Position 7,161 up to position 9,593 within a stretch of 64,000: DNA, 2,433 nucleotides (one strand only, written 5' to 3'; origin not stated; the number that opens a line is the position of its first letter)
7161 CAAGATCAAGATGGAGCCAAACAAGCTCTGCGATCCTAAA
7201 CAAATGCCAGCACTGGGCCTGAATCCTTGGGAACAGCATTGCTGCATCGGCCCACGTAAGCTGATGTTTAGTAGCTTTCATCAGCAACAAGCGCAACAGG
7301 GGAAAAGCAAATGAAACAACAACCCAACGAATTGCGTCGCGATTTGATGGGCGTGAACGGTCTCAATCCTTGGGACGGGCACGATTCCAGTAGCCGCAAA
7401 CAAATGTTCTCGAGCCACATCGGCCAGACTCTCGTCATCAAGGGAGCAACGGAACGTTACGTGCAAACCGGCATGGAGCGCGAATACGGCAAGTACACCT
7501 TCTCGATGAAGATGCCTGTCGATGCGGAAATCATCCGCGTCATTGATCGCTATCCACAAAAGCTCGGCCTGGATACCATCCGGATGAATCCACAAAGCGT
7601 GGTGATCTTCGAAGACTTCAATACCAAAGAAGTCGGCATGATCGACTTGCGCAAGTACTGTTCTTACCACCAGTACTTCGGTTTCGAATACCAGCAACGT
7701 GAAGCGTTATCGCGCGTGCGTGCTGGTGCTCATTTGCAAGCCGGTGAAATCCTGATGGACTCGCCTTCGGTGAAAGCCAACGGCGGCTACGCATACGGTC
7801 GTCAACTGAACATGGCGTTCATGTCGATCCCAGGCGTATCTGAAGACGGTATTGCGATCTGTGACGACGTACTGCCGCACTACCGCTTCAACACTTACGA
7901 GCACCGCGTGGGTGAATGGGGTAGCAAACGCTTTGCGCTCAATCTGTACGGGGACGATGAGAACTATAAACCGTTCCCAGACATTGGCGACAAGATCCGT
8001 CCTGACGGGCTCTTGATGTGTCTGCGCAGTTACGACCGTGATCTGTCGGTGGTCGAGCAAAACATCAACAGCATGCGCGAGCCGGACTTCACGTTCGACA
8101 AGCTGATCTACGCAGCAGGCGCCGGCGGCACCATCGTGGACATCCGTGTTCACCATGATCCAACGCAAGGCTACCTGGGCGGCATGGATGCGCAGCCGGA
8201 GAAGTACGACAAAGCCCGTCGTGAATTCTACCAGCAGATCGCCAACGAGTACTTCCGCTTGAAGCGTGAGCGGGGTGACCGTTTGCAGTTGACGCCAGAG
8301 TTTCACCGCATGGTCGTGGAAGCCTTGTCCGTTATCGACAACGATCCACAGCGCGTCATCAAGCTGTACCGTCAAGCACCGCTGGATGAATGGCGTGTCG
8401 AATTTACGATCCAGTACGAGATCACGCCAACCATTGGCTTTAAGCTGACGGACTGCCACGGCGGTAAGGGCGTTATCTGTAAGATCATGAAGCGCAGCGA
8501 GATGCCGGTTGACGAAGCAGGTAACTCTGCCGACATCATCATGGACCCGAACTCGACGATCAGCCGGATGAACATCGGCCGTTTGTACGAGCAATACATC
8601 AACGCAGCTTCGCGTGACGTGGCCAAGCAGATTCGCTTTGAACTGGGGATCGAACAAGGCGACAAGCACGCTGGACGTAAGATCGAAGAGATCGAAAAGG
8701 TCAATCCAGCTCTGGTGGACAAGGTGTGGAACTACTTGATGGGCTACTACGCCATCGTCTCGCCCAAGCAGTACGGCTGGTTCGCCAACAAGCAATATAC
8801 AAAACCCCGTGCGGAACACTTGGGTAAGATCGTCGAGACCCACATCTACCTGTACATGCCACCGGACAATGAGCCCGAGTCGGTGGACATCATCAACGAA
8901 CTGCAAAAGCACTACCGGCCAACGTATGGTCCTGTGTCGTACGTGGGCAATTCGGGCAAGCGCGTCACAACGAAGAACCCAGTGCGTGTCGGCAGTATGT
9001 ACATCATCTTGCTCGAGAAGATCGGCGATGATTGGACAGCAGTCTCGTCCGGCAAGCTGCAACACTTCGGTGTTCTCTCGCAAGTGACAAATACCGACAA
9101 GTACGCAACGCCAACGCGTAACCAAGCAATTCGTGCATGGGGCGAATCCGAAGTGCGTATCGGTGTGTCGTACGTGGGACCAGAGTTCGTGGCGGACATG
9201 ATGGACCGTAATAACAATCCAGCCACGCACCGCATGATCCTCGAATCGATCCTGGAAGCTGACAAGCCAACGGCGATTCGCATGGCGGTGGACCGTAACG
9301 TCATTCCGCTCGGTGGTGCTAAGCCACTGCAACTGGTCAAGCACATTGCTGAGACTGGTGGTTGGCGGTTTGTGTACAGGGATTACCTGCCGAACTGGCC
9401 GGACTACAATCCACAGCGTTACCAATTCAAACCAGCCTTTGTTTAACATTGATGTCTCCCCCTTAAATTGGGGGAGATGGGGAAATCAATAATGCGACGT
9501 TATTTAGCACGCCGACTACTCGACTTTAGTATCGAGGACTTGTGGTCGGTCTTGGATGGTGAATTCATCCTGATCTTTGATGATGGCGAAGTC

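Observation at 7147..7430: Microprotein that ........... the N-terminus of the RNAP beta subunit, translationally coupled to it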

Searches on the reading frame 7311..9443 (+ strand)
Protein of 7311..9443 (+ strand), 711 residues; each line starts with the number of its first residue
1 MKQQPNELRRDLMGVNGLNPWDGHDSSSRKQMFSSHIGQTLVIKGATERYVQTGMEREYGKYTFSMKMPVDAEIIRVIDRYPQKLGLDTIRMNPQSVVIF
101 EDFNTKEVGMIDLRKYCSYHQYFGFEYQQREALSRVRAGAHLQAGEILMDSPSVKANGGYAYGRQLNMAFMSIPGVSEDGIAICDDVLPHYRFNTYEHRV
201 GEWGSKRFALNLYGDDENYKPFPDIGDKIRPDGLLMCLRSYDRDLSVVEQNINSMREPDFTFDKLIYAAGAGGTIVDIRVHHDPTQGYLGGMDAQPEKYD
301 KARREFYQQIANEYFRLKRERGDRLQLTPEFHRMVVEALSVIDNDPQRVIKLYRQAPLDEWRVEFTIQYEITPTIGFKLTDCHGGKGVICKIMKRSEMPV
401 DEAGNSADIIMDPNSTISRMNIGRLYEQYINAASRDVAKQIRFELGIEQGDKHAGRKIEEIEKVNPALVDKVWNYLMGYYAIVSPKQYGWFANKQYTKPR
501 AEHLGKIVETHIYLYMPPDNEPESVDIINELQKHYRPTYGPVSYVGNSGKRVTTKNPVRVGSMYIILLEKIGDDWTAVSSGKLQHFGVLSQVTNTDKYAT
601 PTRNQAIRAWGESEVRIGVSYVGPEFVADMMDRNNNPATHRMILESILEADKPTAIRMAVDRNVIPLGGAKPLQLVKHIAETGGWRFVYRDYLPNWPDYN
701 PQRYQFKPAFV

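Call 6: search_protein_families(library=pfam, proteins=[window:7311-9443:+], max_evalue=0.01)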
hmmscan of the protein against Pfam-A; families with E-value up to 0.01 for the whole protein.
window:7311-9443:+ (711 aa): 1 family
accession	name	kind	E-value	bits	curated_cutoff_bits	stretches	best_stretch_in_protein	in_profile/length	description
PF00562.33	RNA_pol_Rpb2_6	-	7.6e-18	65.2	23.4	1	250-583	168-360/373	RNA polymerase Rpb2, domain 6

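Call 7: search_dna_similar(query=window:7311-9443:+, collection=phages, mode=protein, max_rows=40)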
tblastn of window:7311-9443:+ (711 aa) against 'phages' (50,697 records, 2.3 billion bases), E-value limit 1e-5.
Records with a match: 313; places in all: 317; records where one place covers at least 80% of the query: 271.
Best place of each record, by identity: 60-80% 1; <60% 312.
By first word of the organism name: Pseudomonas 81; Erwinia 62; Salmonella 27; Vibrio 23; Serratia 21; Aeromonas 20; Klebsiella 16; Ralstonia 13; Bacillus 9; Staphylococcus 8; and 17 more.
By host as written in the record: Erwinia amylovora 35; Pseudomonas aeruginosa 32; - 30; Erwinia amylovora ATCC 29780 19; Klebsiella pneumoniae 14; Aeromonas hydrophila 10; Pseudomonas aeruginosa PAO1 8; Ralstonia solanacearum 6; and 88 more.
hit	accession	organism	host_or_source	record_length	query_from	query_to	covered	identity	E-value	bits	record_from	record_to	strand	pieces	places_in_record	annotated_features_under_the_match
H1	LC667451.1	Burkholderia phage FLC9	Burkholderia glumae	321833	4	689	96%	60.5%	0e+0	869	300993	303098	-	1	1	hypothetical protein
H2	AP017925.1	Ralstonia phage RP31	Ralstonia solanacearum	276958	4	692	97%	44.6%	0e+0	602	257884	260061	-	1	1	putative DNA-directed RNA polymerase subunit beta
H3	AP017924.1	Ralstonia phage RP12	Ralstonia solanacearum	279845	4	692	97%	44.3%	0e+0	597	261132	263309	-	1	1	putative DNA-directed RNA polymerase subunit beta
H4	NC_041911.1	Ralstonia phage RP12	Ralstonia solanacearum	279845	4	692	97%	44.3%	0e+0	597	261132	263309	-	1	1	RNA polymerase beta subunit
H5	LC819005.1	Ralstonia phage FLC1-1B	Ralstonia pseudosolanacearum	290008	4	692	97%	43.3%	1e-174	560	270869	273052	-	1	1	putative DNA-directed RNA polymerase subunit beta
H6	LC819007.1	Ralstonia phage FLC4-3B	Ralstonia pseudosolanacearum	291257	4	692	97%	43.3%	1e-174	560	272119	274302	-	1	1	putative DNA-directed RNA polymerase subunit beta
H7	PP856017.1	Burkholderia phage vB_BgluM-SURPRISE13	Burkholderia glumae LMG 2196 (= ATCC ...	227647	1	692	97%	40.8%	3e-168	541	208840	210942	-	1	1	RNA polymerase beta subunit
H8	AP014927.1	Ralstonia phage RSF1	Ralstonia solanacearum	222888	1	692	97%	40.5%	8e-168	540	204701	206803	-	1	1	putative RNA polymerase beta subunit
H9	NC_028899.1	Ralstonia phage RSF1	Ralstonia solanacearum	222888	1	692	97%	40.5%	8e-168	540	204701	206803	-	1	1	RNA polymerase beta subunit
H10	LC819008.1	Ralstonia phage FLC4-4C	Ralstonia pseudosolanacearum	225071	1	692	97%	40.3%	4e-166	535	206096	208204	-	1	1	putative RNA polymerase beta subunit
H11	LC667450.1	Burkholderia phage FLC8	Burkholderia glumae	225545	1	692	97%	40.3%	5e-166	535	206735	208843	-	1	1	hypothetical protein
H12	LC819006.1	Ralstonia phage FLC4-11C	Ralstonia pseudosolanacearum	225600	1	692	97%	40.3%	5e-166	535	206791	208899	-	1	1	putative RNA polymerase beta subunit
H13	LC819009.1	Ralstonia phage FLC4-5C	Ralstonia pseudosolanacearum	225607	1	692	97%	40.3%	5e-166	535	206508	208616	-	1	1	putative RNA polymerase beta subunit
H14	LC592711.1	Burkholderia phage FLC6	Burkholderia glumae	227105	1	692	97%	40.2%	2e-165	533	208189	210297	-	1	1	putative RNA polymerase beta subunit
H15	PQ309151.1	Ralstonia phage RsoM3USA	Ralstonia solanacearum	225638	1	692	97%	40.2%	1e-164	531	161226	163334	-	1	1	hypothetical protein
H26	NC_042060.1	Pseudomonas phage PA7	Pseudomonas aeruginosa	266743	7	689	96%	39.0%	5e-72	498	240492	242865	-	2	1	RNA polymerase beta subunit | RNA polymerase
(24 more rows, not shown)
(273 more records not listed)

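Call 9: get_annotated_region(hit=H1, flank=3000)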
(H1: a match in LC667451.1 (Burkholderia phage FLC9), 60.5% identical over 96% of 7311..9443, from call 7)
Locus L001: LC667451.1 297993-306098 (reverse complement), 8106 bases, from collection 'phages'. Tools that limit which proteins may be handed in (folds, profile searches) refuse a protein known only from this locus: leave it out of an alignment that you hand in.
description: Burkholderia phage FLC9 DNA, complete genome.
organism: Burkholderia phage FLC9 (NCBI taxid 2906467)
taxonomy: Viruses; Duplodnaviria; Heunggongvirae; Uroviricota; Caudoviricetes
host: Burkholderia glumae; source: -; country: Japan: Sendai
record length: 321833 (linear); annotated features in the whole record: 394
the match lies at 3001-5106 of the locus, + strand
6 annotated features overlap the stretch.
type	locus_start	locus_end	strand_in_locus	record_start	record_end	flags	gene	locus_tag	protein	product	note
CDS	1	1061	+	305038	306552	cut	-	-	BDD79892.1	hypothetical protein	FLC9_gp373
CDS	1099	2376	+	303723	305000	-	-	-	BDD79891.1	hypothetical protein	FLC9_gp372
CDS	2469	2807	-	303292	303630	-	-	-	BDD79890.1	hypothetical protein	FLC9_gp371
CDS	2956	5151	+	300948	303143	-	-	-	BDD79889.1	hypothetical protein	FLC9_gp370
CDS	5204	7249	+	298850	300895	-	-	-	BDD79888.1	hypothetical protein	FLC9_gp369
CDS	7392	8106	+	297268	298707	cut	-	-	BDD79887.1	hypothetical protein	FLC9_gp368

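Call 10: get_annotated_region(hit=H2, flank=2000)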
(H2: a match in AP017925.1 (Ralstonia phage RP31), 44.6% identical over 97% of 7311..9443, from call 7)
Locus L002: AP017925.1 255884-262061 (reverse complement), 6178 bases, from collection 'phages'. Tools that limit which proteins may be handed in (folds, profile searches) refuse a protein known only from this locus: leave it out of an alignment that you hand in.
description: Ralstonia phage RP31 DNA, complete genome.
organism: Ralstonia phage RP31 (NCBI taxid 1923890)
taxonomy: Viruses; Duplodnaviria; Heunggongvirae; Uroviricota; Caudoviricetes; Ripduovirus; Ripduovirus RP12
host: Ralstonia solanacearum; source: -; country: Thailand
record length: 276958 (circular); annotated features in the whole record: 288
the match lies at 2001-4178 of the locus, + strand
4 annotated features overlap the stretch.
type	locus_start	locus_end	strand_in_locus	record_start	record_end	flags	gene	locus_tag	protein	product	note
CDS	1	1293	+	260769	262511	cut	-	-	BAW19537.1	hypothetical protein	ORF274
CDS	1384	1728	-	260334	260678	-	-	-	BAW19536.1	hypothetical protein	ORF273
CDS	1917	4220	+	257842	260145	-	-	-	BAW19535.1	putative DNA-directed RNA polymerase subunit beta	ORF272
CDS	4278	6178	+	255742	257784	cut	-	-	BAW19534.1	putative RNA polymerase beta prime subunit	ORF271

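Call 15: find_related_loci(query=window:7311-9443:+, collection=viral_contigs, flank=3000)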
Query window:7311-9443:+ (711 aa) in viral_contigs; peptide patterns used: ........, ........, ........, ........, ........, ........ (x = any residue, [..] = any of these).
11 stretches matched a pattern; 6 encode a relative of the query (tblastn E <= 1e-3); 6 distinct loci.
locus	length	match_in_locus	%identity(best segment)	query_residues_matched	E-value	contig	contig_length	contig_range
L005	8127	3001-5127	62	6-696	0e+0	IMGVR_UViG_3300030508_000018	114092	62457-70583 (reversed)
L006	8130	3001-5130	59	1-696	0e+0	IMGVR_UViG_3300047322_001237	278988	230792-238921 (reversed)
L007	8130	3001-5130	59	1-696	0e+0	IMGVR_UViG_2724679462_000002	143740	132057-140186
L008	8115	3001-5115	50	2-706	0e+0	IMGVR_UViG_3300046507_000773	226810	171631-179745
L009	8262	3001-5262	43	4-708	0e+0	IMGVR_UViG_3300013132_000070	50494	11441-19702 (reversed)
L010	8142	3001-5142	59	3-696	0e+0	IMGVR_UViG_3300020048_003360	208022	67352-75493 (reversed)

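Call 21: find_related_loci(query=window:7311-9443:+, collection=metagenome_contigs, flank=3000)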
Query window:7311-9443:+ (711 aa) in metagenome_contigs; peptide patterns used: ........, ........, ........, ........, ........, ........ (x = any residue, [..] = any of these).
51 stretches matched a pattern; 11 encode a relative of the query (tblastn E <= 1e-3); 11 distinct loci.
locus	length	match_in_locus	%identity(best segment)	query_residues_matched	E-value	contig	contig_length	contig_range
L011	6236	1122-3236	63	1-696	0e+0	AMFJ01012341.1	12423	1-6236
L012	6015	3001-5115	63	1-696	0e+0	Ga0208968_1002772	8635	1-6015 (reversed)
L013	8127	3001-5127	62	6-696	0e+0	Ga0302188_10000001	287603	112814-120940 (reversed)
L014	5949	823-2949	62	6-696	0e+0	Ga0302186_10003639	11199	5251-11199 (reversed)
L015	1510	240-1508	61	2-419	0e+0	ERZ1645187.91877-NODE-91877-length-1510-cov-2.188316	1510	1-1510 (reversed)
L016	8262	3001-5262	43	4-708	0e+0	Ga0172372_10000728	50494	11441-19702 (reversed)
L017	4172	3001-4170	54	1-386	4e-133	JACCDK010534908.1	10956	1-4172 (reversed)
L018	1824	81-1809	55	4-470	4e-122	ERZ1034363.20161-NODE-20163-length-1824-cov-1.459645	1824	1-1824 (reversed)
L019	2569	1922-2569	57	4-219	1e-80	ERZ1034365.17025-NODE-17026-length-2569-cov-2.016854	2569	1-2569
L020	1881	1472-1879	59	2-131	1e-50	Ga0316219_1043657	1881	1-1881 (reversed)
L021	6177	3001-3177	37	375-433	3e-10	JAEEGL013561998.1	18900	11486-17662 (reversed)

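Call 25: get_annotated_region(hit=H26, flank=1500)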
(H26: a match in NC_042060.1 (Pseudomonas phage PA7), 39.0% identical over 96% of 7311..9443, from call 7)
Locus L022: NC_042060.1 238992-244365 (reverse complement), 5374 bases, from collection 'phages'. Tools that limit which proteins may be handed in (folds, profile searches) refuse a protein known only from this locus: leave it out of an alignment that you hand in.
description: Pseudomonas phage PA7, partial genome.
organism: Pseudomonas phage PA7 (NCBI taxid 347330)
taxonomy: Viruses; Duplodnaviria; Heunggongvirae; Uroviricota; Caudoviricetes; Phikzvirus; Phikzvirus PA7
host: Pseudomonas aeruginosa; source: mudflat; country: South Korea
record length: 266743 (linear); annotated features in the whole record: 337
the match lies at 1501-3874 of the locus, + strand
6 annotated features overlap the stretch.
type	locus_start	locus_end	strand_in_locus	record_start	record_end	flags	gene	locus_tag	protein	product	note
CDS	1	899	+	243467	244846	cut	-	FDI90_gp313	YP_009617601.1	hypothetical protein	-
CDS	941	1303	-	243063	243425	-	-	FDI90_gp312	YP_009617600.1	hypothetical protein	-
CDS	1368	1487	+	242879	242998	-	-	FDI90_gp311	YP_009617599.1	hypothetical protein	-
CDS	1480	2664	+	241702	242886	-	-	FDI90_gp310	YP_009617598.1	RNA polymerase beta subunit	-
CDS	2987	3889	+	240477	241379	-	-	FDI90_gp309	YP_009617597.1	RNA polymerase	-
CDS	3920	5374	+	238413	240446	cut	-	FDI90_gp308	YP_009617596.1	RNA polymerase beta subunit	-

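Call 36: search_solved_structures(query=window:7311-9443:+, max_evalue=0.001, show_alignments=2)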
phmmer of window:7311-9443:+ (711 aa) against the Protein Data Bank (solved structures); distinct sequences matched with E-value up to 0.001: 63 (the best 60 are shown).
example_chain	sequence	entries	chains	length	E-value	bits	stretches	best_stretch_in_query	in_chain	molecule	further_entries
7ogp_C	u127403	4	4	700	6.2e-157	526.9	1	7-689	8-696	DNA-directed RNA polymerase | PHIKZ071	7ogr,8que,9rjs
7s00_C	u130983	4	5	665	2.1e-28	102.1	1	25-442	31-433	DNA-directed RNA polymerase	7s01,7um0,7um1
7mkn_C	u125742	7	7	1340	1.2e-13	53.3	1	363-448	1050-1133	DNA-directed RNA polymerase subunit beta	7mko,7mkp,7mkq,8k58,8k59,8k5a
6awb_03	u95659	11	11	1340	1.2e-13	53.3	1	363-448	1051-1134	DNA-directed RNA polymerase subunit beta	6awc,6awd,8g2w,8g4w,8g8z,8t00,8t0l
6n4c_C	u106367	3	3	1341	1.2e-13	53.3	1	363-448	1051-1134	DNA-directed RNA polymerase subunit beta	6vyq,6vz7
8g7e_I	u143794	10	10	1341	1.2e-13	53.3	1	363-448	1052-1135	DNA-directed RNA polymerase subunit beta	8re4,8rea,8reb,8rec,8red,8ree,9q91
5uaq_C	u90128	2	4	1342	1.2e-13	53.2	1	363-448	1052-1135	DNA-directed RNA polymerase subunit beta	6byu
10ma_I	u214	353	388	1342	1.2e-13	53.2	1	363-448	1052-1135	DNA-directed RNA polymerase subunit beta | Escherichia coli RNA polymerase beta subunit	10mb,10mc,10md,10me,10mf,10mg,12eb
5uaj_C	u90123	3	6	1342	1.2e-13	53.2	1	363-448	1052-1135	DNA-directed RNA polymerase subunit beta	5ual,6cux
3lu0_C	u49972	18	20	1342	1.2e-13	53.2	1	363-448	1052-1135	DNA-directed RNA polymerase subunit beta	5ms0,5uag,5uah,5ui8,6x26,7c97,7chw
8hkc_C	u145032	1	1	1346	1.2e-13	53.2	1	363-448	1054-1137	DNA-directed RNA polymerase subunit beta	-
9n9p_C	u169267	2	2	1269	8.6e-13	50.5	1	374-434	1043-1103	DNA-directed RNA polymerase subunit beta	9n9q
7xya_C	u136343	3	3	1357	3.7e-12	48.4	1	366-444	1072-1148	DNA-directed RNA polymerase subunit beta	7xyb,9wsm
7f0r_C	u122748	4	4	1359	3.7e-12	48.4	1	366-444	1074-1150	DNA-directed RNA polymerase subunit beta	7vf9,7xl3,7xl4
9gdo_C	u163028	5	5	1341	1e-11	46.9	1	370-443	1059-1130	DNA-directed RNA polymerase subunit beta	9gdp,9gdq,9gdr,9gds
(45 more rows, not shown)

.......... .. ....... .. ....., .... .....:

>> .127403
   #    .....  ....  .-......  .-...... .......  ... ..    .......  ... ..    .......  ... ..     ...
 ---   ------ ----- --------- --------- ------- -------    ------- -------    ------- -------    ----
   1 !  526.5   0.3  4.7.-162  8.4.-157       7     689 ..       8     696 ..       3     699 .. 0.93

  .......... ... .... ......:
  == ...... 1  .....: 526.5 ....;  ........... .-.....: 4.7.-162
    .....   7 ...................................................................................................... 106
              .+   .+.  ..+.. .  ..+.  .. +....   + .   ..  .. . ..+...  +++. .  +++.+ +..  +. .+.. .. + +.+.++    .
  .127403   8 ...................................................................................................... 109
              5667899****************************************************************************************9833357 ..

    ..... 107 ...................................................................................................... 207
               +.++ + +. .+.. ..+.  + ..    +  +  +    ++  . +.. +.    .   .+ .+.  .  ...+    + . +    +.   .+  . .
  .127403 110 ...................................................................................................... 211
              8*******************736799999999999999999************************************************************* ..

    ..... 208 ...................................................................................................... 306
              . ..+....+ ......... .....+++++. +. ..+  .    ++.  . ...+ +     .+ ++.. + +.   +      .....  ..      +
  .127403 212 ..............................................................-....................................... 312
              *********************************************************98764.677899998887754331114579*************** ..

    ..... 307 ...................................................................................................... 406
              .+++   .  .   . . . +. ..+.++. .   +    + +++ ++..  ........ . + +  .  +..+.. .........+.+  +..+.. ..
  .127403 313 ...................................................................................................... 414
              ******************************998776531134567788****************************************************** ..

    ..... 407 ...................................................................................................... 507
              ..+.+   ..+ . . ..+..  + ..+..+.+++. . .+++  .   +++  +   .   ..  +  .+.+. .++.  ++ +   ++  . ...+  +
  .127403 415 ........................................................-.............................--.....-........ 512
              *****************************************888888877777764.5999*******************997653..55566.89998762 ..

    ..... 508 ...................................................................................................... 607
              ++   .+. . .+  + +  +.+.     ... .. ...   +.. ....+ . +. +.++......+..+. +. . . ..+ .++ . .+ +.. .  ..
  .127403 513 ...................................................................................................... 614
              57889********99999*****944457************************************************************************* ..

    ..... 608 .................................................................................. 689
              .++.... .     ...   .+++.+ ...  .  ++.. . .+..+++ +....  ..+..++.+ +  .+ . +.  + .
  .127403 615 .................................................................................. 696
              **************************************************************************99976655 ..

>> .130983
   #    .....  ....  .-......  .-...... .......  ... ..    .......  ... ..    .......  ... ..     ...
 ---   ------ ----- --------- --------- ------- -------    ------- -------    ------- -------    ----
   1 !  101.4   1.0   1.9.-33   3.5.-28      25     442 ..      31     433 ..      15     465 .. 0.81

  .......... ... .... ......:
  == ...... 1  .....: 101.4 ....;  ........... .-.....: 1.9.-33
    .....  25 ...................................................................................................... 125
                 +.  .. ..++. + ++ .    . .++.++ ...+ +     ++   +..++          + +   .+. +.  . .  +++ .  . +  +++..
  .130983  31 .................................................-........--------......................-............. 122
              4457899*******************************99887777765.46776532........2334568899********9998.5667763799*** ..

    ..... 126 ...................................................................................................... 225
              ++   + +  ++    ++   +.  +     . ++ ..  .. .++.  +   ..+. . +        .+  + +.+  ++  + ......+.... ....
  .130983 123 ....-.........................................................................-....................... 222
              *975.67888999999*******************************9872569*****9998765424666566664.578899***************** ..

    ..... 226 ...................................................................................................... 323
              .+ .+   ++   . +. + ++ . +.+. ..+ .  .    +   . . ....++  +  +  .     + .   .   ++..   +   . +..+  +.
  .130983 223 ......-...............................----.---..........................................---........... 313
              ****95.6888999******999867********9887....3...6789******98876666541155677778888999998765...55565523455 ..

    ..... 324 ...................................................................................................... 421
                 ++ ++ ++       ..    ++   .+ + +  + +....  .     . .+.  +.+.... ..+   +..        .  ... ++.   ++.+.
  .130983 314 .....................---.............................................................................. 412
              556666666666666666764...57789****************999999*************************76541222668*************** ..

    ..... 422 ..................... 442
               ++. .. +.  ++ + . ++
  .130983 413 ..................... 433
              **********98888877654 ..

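Call 100: predict_structure(alignment_id=A5)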
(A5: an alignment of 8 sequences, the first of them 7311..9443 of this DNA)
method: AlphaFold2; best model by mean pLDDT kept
length: 711 residues; sequences in the alignment: 8
mean_pLDDT: 48.9   pTM: 0.34
mean pLDDT of the five models: 48.9, 48.9, 45.4, 44.9, 40.3
residues with pLDDT >= 90: 6; 70-90: 136; 50-70: 139; < 50: 430
segments of 3 or more residues with pLDDT < 50: 1-64, 83-92, 115-127, 151-164, 177-179, 197-273, 275-298, 344-367, 375-389, 414-433, 518-538, 562-624, 633-711
pLDDT, mean of each block of 10 residues (from residue 1): 24 25 27 25 32 25 54 81 41 66 85 52 43 72 70 33 53 53 69 49 31 31 32 28 26 39 32 46 35 42 73 86 78 69 41 28 48 48 38 76 72 50 38 59 86 87 89 81 59 71 82 53 41 43 62 58 43 25 22 28 32 43 51 43 34 30 28 44 44 39 32 29
secondary structure, 60 per line:
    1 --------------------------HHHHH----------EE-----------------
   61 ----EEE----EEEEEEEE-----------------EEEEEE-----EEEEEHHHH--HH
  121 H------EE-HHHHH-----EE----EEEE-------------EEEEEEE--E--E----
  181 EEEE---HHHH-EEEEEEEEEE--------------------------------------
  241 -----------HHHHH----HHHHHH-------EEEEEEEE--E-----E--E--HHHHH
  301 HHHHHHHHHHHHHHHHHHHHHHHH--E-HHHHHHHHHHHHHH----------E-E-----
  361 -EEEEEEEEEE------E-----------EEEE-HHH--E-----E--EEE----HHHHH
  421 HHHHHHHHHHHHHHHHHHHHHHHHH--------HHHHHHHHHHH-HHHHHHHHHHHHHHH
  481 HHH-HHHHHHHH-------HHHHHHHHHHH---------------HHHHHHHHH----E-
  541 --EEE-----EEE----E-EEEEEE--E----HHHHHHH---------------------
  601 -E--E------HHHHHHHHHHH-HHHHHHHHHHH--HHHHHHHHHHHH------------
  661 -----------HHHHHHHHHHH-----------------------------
elements in order (helices of 4 or more, strands of 3 or more residues): H27-31 E65-67 E72-79 E97-102 E108-112 H113-116 H131-135 E147-150 E164-170 E181-184 H188-191 E193-202 H252-256 H261-266 E274-281 H296-324 H329-342 E362-371 E390-393 E409-411 H416-445 H454-464 H466-483 H485-492 H500-510 H526-534 E543-545 E551-553 E560-565 H573-579 H612-622 H624-634 H637-648 H672-682
